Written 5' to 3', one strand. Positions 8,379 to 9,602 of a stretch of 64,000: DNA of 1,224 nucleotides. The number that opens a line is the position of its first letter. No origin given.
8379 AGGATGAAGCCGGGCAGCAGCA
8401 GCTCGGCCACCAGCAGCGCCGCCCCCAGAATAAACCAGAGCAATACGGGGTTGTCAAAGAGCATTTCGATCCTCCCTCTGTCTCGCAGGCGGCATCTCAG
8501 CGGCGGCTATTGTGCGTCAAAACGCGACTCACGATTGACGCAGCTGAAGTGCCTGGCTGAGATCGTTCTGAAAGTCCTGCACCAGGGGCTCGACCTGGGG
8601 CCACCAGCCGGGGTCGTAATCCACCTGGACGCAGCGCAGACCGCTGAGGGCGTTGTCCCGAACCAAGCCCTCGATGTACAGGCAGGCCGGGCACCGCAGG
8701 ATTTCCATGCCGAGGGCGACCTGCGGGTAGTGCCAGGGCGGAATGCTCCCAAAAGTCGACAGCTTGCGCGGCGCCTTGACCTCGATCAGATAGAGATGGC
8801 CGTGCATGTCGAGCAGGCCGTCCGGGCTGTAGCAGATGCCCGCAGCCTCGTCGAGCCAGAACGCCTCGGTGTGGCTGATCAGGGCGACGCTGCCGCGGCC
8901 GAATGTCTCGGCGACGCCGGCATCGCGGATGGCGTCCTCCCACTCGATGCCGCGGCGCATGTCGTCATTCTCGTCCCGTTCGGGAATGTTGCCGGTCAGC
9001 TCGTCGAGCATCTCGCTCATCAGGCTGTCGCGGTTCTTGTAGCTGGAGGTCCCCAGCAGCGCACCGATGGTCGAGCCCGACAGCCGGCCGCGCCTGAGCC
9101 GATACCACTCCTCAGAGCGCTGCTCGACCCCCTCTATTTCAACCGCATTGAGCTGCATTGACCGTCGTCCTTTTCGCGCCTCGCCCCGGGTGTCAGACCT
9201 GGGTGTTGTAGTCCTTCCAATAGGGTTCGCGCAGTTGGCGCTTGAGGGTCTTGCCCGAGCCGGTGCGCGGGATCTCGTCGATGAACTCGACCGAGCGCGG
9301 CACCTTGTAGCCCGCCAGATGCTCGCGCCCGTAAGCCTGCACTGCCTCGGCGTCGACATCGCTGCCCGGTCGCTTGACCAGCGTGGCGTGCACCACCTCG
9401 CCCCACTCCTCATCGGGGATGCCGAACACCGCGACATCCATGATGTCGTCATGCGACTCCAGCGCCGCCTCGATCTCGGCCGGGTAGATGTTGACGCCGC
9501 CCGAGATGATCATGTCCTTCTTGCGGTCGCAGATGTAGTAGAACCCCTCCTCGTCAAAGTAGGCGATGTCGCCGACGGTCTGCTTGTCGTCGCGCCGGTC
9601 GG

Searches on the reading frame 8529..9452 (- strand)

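Call 71: search_protein_families(library=pfam, proteins=[window:8529-9452:-], max_evalue=0.001)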
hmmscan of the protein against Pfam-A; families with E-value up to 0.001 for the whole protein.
window:8529-9452:- (307 aa): 1 family
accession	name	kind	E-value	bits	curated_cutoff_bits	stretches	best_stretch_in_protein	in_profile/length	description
PF09588.16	YqaJ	-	9.2e-09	36.2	22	1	115-230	1-116/150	YqaJ-like viral recombinase domain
